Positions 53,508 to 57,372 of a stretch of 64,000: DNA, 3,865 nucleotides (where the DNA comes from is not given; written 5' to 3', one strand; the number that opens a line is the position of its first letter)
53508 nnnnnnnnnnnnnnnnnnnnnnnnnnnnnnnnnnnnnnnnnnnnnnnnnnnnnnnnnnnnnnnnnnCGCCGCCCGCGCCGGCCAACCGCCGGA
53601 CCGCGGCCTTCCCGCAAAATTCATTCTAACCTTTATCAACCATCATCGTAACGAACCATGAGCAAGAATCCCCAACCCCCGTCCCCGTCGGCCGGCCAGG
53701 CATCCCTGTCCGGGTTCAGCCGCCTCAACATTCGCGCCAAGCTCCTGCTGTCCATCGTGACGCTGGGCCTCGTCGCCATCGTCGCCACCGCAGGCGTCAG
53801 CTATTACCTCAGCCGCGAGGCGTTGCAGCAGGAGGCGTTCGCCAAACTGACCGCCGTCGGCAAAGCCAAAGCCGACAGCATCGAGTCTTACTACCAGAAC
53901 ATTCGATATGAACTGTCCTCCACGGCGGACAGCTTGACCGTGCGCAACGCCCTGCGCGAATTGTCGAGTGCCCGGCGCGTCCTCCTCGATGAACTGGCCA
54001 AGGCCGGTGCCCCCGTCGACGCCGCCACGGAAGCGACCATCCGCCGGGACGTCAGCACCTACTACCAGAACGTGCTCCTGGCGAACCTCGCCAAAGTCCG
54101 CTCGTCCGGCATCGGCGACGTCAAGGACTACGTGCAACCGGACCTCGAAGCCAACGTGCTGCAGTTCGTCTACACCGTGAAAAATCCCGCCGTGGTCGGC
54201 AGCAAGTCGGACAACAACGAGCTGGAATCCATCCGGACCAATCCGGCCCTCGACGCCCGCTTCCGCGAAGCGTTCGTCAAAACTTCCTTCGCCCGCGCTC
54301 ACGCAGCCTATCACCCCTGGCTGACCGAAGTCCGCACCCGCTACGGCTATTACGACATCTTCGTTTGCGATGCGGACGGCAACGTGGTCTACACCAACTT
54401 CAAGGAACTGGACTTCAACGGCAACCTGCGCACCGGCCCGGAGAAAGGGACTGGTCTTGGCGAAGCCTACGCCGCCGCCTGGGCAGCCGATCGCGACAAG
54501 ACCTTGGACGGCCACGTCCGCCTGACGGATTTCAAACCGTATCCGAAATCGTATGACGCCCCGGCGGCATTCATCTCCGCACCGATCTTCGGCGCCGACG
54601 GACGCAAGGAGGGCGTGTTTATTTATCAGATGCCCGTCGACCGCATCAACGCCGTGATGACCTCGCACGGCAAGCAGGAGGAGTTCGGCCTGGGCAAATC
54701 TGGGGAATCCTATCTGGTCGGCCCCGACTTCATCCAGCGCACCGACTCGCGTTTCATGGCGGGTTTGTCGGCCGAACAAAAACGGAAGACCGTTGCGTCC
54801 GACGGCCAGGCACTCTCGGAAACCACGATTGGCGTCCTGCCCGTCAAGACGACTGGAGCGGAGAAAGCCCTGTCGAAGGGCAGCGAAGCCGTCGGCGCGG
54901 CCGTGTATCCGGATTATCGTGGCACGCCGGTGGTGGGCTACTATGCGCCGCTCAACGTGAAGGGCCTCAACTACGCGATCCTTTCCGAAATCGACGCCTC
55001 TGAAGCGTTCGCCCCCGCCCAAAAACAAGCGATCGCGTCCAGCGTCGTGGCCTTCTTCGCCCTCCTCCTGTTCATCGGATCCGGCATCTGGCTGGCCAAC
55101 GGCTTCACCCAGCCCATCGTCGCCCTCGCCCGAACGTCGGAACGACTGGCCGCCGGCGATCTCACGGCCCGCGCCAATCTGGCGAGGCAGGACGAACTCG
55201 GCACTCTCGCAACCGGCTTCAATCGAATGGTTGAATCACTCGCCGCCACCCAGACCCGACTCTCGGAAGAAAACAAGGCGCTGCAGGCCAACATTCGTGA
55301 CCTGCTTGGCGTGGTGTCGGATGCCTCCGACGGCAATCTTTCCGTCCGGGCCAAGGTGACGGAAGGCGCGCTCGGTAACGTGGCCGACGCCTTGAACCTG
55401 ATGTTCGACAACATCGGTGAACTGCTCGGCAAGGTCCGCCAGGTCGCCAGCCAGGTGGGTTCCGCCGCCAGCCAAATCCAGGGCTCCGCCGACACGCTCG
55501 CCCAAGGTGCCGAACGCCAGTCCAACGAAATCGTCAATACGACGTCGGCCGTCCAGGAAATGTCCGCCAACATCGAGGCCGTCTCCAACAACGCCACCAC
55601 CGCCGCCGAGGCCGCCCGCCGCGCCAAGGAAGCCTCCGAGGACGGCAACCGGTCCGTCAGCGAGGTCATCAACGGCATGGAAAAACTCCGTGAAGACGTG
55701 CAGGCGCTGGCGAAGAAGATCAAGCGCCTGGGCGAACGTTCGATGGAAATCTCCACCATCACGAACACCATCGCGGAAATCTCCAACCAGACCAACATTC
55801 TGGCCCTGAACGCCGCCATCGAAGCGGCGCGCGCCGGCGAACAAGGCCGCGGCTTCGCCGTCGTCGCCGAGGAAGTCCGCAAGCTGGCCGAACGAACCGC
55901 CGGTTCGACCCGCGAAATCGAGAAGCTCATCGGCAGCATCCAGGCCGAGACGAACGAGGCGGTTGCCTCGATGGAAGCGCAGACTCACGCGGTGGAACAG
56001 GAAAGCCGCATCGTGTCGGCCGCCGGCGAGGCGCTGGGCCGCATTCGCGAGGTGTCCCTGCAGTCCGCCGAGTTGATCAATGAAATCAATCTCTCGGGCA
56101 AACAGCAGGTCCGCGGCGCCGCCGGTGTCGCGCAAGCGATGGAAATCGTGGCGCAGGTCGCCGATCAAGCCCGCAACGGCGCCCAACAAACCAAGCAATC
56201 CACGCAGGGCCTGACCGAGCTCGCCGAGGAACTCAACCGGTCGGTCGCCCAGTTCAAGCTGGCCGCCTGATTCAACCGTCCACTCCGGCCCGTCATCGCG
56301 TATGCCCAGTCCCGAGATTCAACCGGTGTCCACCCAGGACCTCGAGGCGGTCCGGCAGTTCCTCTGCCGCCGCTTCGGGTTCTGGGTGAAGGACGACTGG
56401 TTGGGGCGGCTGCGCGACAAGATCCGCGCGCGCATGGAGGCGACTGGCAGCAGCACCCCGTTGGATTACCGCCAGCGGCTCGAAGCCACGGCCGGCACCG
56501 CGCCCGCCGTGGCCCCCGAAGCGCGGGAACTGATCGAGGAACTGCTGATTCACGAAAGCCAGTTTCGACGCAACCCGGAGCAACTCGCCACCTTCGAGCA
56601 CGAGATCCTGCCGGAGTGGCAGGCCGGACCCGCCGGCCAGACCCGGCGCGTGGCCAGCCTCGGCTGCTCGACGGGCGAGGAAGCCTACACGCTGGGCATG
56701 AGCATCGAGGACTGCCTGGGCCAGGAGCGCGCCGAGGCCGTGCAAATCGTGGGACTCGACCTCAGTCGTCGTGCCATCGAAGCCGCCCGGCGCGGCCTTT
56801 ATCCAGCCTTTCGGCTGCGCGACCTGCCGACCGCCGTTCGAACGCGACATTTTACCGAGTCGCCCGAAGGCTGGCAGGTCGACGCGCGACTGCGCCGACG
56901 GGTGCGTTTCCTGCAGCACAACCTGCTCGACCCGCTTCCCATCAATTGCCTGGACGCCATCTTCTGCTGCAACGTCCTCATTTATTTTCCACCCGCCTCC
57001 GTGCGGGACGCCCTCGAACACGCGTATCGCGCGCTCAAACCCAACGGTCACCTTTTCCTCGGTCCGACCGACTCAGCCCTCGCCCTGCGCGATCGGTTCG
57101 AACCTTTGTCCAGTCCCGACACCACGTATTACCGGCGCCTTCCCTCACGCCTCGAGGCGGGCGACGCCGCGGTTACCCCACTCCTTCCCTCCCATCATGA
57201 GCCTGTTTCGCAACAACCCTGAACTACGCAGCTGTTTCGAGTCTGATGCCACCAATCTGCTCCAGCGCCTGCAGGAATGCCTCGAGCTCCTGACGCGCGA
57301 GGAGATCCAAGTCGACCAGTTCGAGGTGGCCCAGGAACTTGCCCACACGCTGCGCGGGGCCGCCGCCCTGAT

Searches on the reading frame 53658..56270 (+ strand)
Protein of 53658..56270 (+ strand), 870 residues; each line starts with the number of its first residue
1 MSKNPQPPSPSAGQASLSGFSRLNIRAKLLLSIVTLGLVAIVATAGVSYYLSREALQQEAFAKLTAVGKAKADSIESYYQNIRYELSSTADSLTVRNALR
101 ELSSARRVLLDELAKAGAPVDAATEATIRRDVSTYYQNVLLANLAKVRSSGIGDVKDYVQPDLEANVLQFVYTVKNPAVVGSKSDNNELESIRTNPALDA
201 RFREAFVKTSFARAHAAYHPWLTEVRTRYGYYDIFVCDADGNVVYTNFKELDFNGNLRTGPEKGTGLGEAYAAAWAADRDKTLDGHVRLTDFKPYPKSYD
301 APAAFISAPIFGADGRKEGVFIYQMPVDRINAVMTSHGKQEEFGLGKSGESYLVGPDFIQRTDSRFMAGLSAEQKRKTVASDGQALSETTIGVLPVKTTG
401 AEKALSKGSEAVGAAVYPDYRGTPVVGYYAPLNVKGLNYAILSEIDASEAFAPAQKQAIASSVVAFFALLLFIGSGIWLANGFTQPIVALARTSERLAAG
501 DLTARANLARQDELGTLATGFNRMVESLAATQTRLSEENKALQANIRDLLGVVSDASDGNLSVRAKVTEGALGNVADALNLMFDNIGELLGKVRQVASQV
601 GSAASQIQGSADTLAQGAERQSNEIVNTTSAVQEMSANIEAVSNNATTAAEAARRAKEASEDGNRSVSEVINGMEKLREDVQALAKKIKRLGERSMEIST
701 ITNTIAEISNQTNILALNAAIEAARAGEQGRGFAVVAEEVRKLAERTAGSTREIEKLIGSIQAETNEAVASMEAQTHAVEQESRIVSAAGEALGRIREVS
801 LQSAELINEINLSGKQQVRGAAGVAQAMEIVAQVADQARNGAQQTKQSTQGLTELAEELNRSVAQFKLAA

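Call 11: search_protein_families(library=pfam, proteins=[window:53658-56270:+], max_evalue=0.001)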
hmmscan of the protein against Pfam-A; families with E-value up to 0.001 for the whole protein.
window:53658-56270:+ (870 aa): 3 families
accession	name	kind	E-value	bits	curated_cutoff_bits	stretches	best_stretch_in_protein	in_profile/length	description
PF00015.26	MCPsignal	-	1.6e-43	149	34.6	1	651-834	2-171/172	Methyl-accepting chemotaxis protein (MCP) signalling domain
PF00672.30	HAMP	-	2.1e-14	54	25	1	478-529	1-52/53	HAMP domain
PF06009.19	Laminin_II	-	0.00089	19.7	33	1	623-710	10-97/138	Laminin Domain II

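Call 38: search_protein_families(library=ncbifam, proteins=[window:53658-56270:+], max_evalue=0.01)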
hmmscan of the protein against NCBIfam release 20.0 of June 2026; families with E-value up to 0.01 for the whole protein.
window:53658-56270:+ (870 aa): 26 families (the best 25 are shown)
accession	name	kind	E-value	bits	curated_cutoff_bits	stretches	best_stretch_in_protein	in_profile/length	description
NF058645.1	MCPCtpMPsAe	equivalog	5.3e-56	190.5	900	2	556-867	245-557/558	methyl-accepting chemotaxis protein CtpM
NF041847.1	transduc_aer2_vibrio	equivalog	1.2e-35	123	1200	1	544-866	457-752/804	aerotaxis transducer Aer2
NF047851.1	MCPCitTducer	equivalog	7e-34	117.8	900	1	546-868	221-516/553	methyl-accepting chemotaxis citrate transducer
NF011622.0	PRK15048.1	equivalog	4e-32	112.1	900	2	555-870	229-517/553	methyl-accepting chemotaxis protein II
NF011615.0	PRK15041.1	equivalog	1.8e-31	109.4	947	1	542-868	218-517/554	methyl-accepting chemotaxis protein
NF007309.0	PRK09793.1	equivalog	6.4e-25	88.1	903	1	575-868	248-513/533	methyl-accepting chemotaxis protein IV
NF050802.1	AspChtxCcaA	equivalog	4.9e-24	84.7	1300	1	509-786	385-660/700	aspartate chemotaxis receptor CcaA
NF040691.1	MtrAB_MtrB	equivalog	6e-11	42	450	1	463-539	191-268/507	MtrAB system histidine kinase MtrB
NF033092.0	HK_WalK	equivalog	8e-11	41.2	725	1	464-573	182-292/594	cell wall metabolism sensor histidine kinase WalK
NF012163.2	BaeS_SmeS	equivalog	7.5e-10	38.3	500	1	455-533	160-238/457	sensor histidine kinase efflux regulator BaeS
NF007837.0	PRK10549.1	equivalog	3.4e-09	35.9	603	1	455-532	160-237/466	envelope stress sensor histidine kinase BaeS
NF053592.1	HK_near_YfiR_like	equivalog_domain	1.1e-08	34.9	194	1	456-528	148-221/223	sensor histidine kinase, YfiR-like protein-associated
NF045911.1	TCSHisKinNblS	equivalog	2.2e-07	29.6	1000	1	465-556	186-278/621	two-component system sensor histidine kinase NblS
NF007896.0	PRK10600.1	equivalog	3.2e-07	29.4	578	1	458-538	153-233/598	nitrate/nitrite two-component system sensor histidine kinase NarX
NF012226.0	AdeS_HK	equivalog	1.2e-06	28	500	1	458-534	59-137/353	two-component sensor histidine kinase AdeS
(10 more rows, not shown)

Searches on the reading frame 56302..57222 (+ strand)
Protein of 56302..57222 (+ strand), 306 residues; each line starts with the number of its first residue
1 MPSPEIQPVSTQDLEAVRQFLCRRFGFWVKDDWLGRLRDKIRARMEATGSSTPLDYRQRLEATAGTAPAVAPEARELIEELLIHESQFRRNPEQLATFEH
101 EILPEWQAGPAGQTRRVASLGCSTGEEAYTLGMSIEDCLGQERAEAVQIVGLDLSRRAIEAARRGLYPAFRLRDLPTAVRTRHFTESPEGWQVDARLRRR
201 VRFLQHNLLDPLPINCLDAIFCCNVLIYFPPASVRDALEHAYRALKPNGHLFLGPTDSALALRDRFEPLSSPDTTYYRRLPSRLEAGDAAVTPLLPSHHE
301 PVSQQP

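Call 11: search_protein_families(library=pfam, proteins=[window:56302-57222:+], max_evalue=0.001)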
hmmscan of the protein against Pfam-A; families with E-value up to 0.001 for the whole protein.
window:56302-57222:+ (306 aa): 6 families
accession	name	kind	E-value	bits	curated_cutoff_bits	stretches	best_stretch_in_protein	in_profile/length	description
PF01739.24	CheR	-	2e-42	145.3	27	1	85-271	2-191/195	CheR methyltransferase, SAM binding domain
PF08242.18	Methyltransf_12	-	6.8e-10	40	30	1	120-251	3-98/98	Methyltransferase domain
PF13649.12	Methyltransf_25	-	6.1e-09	36.9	27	1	199-249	46-97/97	Methyltransferase domain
PF08241.18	Methyltransf_11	-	7.7e-09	36.5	21.2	1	189-253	43-95/95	Methyltransferase domain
PF13489.12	Methyltransf_23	-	5.4e-07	29.9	27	1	111-270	20-133/164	Methyltransferase domain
PF13847.12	Methyltransf_31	-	6.7e-05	23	27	0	117-164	7-46/145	Methyltransferase domain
